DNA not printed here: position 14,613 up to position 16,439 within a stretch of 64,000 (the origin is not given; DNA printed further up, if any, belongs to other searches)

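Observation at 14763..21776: Hybrid GlcD/GlcF-like dehydrogenase plus EtfBA plus fused cytochrome-b/HdrD-like membrane oxidoreductase: a putative substrate-to-quinone ETF chain of unknown substrate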

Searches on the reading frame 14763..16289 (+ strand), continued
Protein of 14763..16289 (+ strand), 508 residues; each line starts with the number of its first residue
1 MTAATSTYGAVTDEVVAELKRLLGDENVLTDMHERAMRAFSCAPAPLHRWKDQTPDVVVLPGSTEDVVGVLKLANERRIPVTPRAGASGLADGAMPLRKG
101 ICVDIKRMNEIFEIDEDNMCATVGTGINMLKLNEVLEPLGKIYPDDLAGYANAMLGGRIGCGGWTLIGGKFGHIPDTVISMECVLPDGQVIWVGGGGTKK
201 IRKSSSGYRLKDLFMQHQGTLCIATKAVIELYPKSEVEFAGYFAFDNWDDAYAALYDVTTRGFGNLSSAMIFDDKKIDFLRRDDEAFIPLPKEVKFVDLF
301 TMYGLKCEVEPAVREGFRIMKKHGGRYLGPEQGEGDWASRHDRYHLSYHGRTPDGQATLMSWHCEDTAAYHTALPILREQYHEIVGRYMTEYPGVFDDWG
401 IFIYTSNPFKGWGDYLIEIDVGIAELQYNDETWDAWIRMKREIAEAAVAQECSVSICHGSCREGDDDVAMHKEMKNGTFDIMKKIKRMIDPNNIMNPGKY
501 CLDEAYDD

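Call 29: search_protein_families(library=ncbifam, proteins=[L081:14896-16365:+, L083:11766-12818:+, L083:11512-11769:+, L084:12876-14300:+, L084:12616-12834:+], max_evalue=0.001)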
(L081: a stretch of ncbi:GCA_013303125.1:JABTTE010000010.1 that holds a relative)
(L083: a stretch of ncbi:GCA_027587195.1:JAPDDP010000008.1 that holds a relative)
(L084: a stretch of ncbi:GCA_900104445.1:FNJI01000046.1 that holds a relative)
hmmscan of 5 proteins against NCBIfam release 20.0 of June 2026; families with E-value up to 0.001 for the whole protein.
L081:14896-16365:+ (489 aa): 43 families (the best 25 are shown)
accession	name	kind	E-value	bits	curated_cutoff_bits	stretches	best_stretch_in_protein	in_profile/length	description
TIGR01804.1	BADH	equivalog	2.5e-192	639.5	668.6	1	6-473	1-467/467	betaine-aldehyde dehydrogenase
NF009725.0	PRK13252.1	equivalog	8.3e-165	548.9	593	1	4-480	8-482/488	betaine-aldehyde dehydrogenase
TIGR02299.1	HpaE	equivalog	3.8e-161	537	638.35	1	4-480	2-479/488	5-carboxymethyl-2-hydroxymuconate semialdehyde dehydrogenase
NF010000.0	PRK13473.1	subfamily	4.4e-150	500.4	615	1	1-478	1-473/475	aminobutyraldehyde dehydrogenase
TIGR03216.1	OH_muco_semi_DH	equivalog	3.4e-141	471.1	693.25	1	4-478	2-480/481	2-hydroxymuconic semialdehyde dehydrogenase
NF045735.1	PaDhStyDPseudo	equivalog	1.4e-140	469.2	850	1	4-477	4-481/483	phenylacetaldehyde dehydrogenase StyD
NF050026.1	AcaldDHExaC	equivalog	3.9e-139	464.5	900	1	4-487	17-503/503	acetaldehyde dehydrogenase ExaC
NF045736.1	PaDhStyDRhodo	equivalog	1.5e-138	462.4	800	1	4-477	4-477/479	phenylacetaldehyde dehydrogenase StyD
NF052305.1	DioxValDhHalo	equivalog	1.3e-133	446.4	750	1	4-474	6-478/483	2,5-dioxovalerate dehydrogenase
NF042993.1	AlphKGSA_gudD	equivalog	3.3e-133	444.9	770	1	4-477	5-480/481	alpha-ketoglutaric semialdehyde dehydrogenase GucD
NF007352.0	PRK09847.1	equivalog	1.1e-127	426.5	850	1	4-479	21-493/495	aldehyde dehydrogenase PuuC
NF040648.1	lactal_redase_Meth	equivalog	4.2e-123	411.8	650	1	5-478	1-463/463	lactaldehyde dehydrogenase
NF007497.0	PRK10090.1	equivalog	1.1e-122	410.2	500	1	3-477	7-477/480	aldehyde dehydrogenase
TIGR01780.1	SSADH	subfamily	5.1e-122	408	646.35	1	23-473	2-448/448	succinate-semialdehyde dehydrogenase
NF006916.0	PRK09407.1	equivalog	4.6e-120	401.7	521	1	16-476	32-491/526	succinic semialdehyde dehydrogenase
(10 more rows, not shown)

L083:11766-12818:+ (350 aa): 30 families (the best 25 are shown)
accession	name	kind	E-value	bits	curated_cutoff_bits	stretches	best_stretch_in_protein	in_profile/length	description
TIGR03555.1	F420_mer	equivalog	1e-57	196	348.7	1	6-311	4-303/325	5,10-methylenetetrahydromethanopterin reductase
NF002619.0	PRK02271.1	equivalog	1.2e-55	189.2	276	1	2-312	2-305/329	5,10-methylenetetrahydromethanopterin reductase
TIGR04024.1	F420_NP1902A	hypoth_equivalog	2.2e-39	135.1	345.4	1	13-302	14-300/330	TIGR04024 family LLM class F420-dependent oxidoreductase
TIGR03559.1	F420_Rv3520c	subfamily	6.2e-27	94.5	335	1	12-312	11-324/325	LLM class F420-dependent oxidoreductase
TIGR03619.1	F420_Rv2161c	subfamily_domain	1.5e-24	87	166.9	1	34-225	35-226/247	TIGR03619 family F420-dependent LLM class oxidoreductase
TIGR03560.1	F420_Rv1855c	subfamily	6.8e-24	84.9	231.4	1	15-212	14-223/227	TIGR03560 family F420-dependent LLM class oxidoreductase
TIGR03564.1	F420_MSMEG_4879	subfamily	2e-21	76.8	234.25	1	17-244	2-222/265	TIGR03564 family F420-dependent LLM class oxidoreductase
TIGR03841.1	F420_Rv3093c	subfamily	2.5e-21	76.3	213.65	1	10-314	6-296/298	LLM class F420-dependent oxidoreductase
TIGR03554.1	F420_G6P_DH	equivalog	1.1e-19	70.6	420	1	46-312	56-308/331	glucose-6-phosphate dehydrogenase (coenzyme-F420)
TIGR03857.1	F420_MSMEG_2249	hypoth_equivalog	2.7e-19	69.6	218.4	1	17-243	17-240/329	TIGR03857 family LLM class F420-dependent oxidoreductase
TIGR03617.1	F420_MSMEG_2256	subfamily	4e-19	68.7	278.15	1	22-303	3-290/318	TIGR03617 family F420-dependent LLM class oxidoreductase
TIGR03842.1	F420_CPS_4043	hypoth_equivalog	1.2e-17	64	295.45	1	6-237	5-224/329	TIGR03842 family LLM class F420-dependent oxidoreductase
TIGR04465.1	ArgArg_F420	equivalog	1.6e-16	60.4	470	1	42-232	96-283/364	F420-dependent hydroxymycolic acid dehydrogenase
TIGR04020.1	seco_metab_LLM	subfamily_domain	1.2e-15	57.5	244.45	1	20-309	25-316/341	MupA/Atu3671 family FMN-dependent luciferase-like monooxygenase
TIGR03621.1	F420_MSMEG_2516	subfamily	1.3e-14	54.1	213.15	1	1-184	1-178/295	TIGR03621 family F420-dependent LLM class oxidoreductase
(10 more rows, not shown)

L083:11512-11769:+ (85 aa): 0 families

L084:12876-14300:+ (474 aa): 2 families
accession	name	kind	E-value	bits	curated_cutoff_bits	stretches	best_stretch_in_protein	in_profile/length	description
TIGR00800.1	ncs1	subfamily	5.6e-16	58.3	353.1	1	16-410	6-422/447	NCS1 family nucleobase:cation symporter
TIGR02358.1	thia_cytX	hypoth_equivalog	2.9e-07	30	309.85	1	43-449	17-385/386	putative hydroxymethylpyrimidine transporter CytX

L084:12616-12834:+ (72 aa): 0 families

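Call 33: search_protein_families(library=pfam, proteins=[L014:4929-5975:+, L014:14818-16113:+, L014:16141-17853:+, L015:3789-5267:-, L015:7243-7872:+, L015:15092-16621:+, L015:17074-18816:+, L012:182-1690:+, L012:1734-3200:+, L012:3220-4320:+], max_evalue=0.0001)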
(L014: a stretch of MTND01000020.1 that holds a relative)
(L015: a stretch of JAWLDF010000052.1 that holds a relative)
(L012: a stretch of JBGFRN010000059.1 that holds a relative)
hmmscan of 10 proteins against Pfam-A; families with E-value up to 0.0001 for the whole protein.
L014:4929-5975:+ (348 aa): 1 family
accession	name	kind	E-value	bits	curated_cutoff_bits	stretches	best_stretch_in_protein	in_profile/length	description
PF00296.26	Bac_luciferase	-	2.8e-59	201.5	27.9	1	9-307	9-314/314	Luciferase-like monooxygenase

L014:14818-16113:+ (431 aa): 1 family
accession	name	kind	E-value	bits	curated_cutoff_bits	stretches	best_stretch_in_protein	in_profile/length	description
PF00202.27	Aminotran_3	-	2.9e-129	431.7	30.5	1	18-427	5-403/403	Aminotransferase class-III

L014:16141-17853:+ (570 aa): 2 families
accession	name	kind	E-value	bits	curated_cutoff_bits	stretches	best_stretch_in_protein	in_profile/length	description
PF01314.23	AFOR_C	-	3.2e-104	349.6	27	1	214-561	3-385/385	Aldehyde ferredoxin oxidoreductase, domains 2 & 3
PF02730.20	AFOR_N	-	4.7e-73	245.6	29.8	1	5-203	2-198/199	Aldehyde ferredoxin oxidoreductase, N-terminal domain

L015:3789-5267:- (492 aa): 1 family
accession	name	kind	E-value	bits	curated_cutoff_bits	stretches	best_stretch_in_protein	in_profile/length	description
PF00171.27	Aldedh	-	1.1e-186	621.4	23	1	14-478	1-461/461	Aldehyde dehydrogenase family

L015:7243-7872:+ (209 aa): 3 families
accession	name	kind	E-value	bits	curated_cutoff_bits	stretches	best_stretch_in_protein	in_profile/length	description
PF04191.18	PEMT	-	1.9e-09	38.3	25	1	94-179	18-104/105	Phospholipid methyltransferase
PF04140.19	ICMT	-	3e-07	31.2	24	1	112-171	29-90/95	Isoprenylcysteine carboxyl methyltransferase (ICMT) family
PF07298.16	NnrU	-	7.4e-07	29.4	24.7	1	77-177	56-151/188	NnrU protein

L015:15092-16621:+ (509 aa): 9 families
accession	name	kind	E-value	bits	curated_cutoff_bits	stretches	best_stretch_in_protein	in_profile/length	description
PF00158.32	Sigma54_activat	-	5.1e-68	228.5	20.2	1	31-197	2-167/168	Sigma-54 interaction domain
PF25601.1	AAA_lid_14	-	1e-24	86.6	27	1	203-272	1-71/87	AAA+ ATPase lid domain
PF14532.12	Sigma54_activ_2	-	7.9e-18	65.5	25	1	32-202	2-138/138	Sigma-54 interaction domain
PF18024.7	HTH_50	-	3.3e-09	36.7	27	1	292-335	2-45/50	Helix-turn-helix domain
PF07728.20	AAA_5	-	2.7e-07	31.1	22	1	54-175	2-125/139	AAA domain (dynein-related subfamily)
PF07724.20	AAA_2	-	7.8e-06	26.5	27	1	53-173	5-125/166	AAA domain (Cdc48 subfamily)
PF02954.25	HTH_8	-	1.1e-05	25.5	22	1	299-335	3-40/42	Bacterial regulatory protein, Fis family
PF01078.27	Mg_chelatase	-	1.4e-05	25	20.3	0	104-172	87-157/207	Magnesium chelatase, subunit ChlI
PF00004.35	AAA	-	8.4e-05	23.5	21.2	0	54-176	1-112/131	ATPase family associated with various cellular activities (AAA)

L015:17074-18816:+ (580 aa): 2 families
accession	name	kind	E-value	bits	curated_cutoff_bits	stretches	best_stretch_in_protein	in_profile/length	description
PF00015.26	MCPsignal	-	4.9e-46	157.2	34.6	1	351-533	4-172/172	Methyl-accepting chemotaxis protein (MCP) signalling domain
PF00672.30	HAMP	-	1.7e-14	54.3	25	1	219-272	1-53/53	HAMP domain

L012:182-1690:+ (502 aa): 1 family
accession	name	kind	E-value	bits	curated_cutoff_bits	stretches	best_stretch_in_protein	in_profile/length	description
PF12838.12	Fer4_7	-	7.8e-07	29.9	27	1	373-429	2-50/52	4Fe-4S dicluster domain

L012:1734-3200:+ (488 aa): 1 family
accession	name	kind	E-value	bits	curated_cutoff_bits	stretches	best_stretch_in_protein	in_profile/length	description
PF12838.12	Fer4_7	-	8.2e-05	23.4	27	0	366-422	2-50/52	4Fe-4S dicluster domain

L012:3220-4320:+ (366 aa): 6 families
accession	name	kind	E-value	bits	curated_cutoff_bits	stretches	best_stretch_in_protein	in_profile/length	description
PF14697.11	Fer4_21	-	1.2e-09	38.6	35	1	288-334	4-54/59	4Fe-4S dicluster domain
PF12838.12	Fer4_7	-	9.2e-09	36.1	27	1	292-335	2-52/52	4Fe-4S dicluster domain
PF00037.32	Fer4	-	4.2e-08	33.1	21.1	1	316-335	3-22/24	4Fe-4S binding domain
PF13237.11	Fer4_10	-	7.2e-07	29.5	25.5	1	288-332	5-53/53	4Fe-4S dicluster domain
PF13187.11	Fer4_9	-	2e-06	28.2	27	1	291-335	1-51/52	4Fe-4S dicluster domain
PF12797.12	Fer4_2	-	3.8e-05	23.8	24.5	0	315-333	4-22/22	4Fe-4S binding domain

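Call 34: search_protein_families(library=pfam, proteins=[L012:6164-6856:+, L056:8930-9763:-, L056:8128-8901:-, L056:6421-7890:-, L056:17035-18471:-, L053:6777-8102:+, L053:8195-9871:+, L017:5405-6871:+, L017:6891-8249:+, L017:8301-9875:+], max_evalue=0.0001)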
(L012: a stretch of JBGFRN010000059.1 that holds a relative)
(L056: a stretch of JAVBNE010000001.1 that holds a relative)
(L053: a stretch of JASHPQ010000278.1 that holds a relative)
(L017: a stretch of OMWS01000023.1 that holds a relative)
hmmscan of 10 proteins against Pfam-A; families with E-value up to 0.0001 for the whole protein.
L012:6164-6856:+ (230 aa): 2 families
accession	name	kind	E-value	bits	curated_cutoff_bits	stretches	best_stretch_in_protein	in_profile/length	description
PF04191.18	PEMT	-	9.3e-09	36.1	25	1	106-177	24-99/105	Phospholipid methyltransferase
PF04140.19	ICMT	-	1e-08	35.9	24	1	109-177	23-94/95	Isoprenylcysteine carboxyl methyltransferase (ICMT) family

L056:8930-9763:- (277 aa): 0 families

L056:8128-8901:- (257 aa): 0 families

L056:6421-7890:- (489 aa): 2 families
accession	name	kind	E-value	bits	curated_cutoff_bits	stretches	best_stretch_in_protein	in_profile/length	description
PF13520.12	AA_permease_2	-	1.8e-36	126.4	27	1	39-455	11-421/427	Amino acid permease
PF00324.27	AA_permease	-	3.4e-31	108.9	24.6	1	44-440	14-423/470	Amino acid permease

L056:17035-18471:- (478 aa): 0 families

L053:6777-8102:+ (441 aa): 1 family
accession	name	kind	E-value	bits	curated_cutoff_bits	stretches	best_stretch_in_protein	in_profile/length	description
PF00202.27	Aminotran_3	-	5.6e-63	213.4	30.5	1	36-349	8-331/403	Aminotransferase class-III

L053:8195-9871:+ (558 aa): 2 families
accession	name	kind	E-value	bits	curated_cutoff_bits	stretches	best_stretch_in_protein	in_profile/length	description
PF13520.12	AA_permease_2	-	3.1e-18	66.4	27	1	48-494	25-406/427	Amino acid permease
PF00324.27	AA_permease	-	6.3e-06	25.6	24.6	1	30-538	9-462/470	Amino acid permease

L017:5405-6871:+ (488 aa): 12 families
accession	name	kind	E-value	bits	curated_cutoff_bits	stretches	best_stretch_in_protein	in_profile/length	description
PF13481.12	AAA_25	-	5.2e-19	69.1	27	1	105-251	18-194/195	AAA domain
PF06745.19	ATPase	-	8.6e-18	65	26.6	1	103-286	2-206/231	KaiC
PF18073.7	Zn_ribbon_LapB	-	2.5e-13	49.9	25.7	1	38-65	1-28/28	Rubredoxin metal binding domain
PF05362.19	Lon_C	-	4.9e-07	29.9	21.1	1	382-482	95-200/205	Lon protease (S16) C-terminal proteolytic domain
PF00154.27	RecA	-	7.7e-07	29.3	27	1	91-209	22-143/262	recA bacterial DNA recombination protein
PF03796.21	DnaB_C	-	3.7e-06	27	27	1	103-171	3-71/255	DnaB-like helicase C terminal domain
PF13541.12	ChlI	-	4.1e-06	27.2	27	1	396-458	59-121/121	Subunit ChlI of Mg-chelatase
PF13401.12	AAA_22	-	9.4e-06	26.4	27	1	121-245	6-122/130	AAA domain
PF08423.17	Rad51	-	1.9e-05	24.5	22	0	101-189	7-96/244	Rad51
PF13191.12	AAA_16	-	2.8e-05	25.1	32.6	1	117-175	24-84/167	AAA ATPase domain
PF13479.12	AAA_24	-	3.1e-05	24.3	27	1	122-211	4-79/195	AAA domain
PF00004.35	AAA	-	4.4e-05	24.4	21.2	0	123-247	1-108/131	ATPase family associated with various cellular activities (AAA)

L017:6891-8249:+ (452 aa): 0 families

L017:8301-9875:+ (524 aa): 1 family
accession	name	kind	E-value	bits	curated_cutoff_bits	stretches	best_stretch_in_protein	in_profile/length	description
PF00171.27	Aldedh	-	3e-178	593.6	23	1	43-510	1-461/461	Aldehyde dehydrogenase family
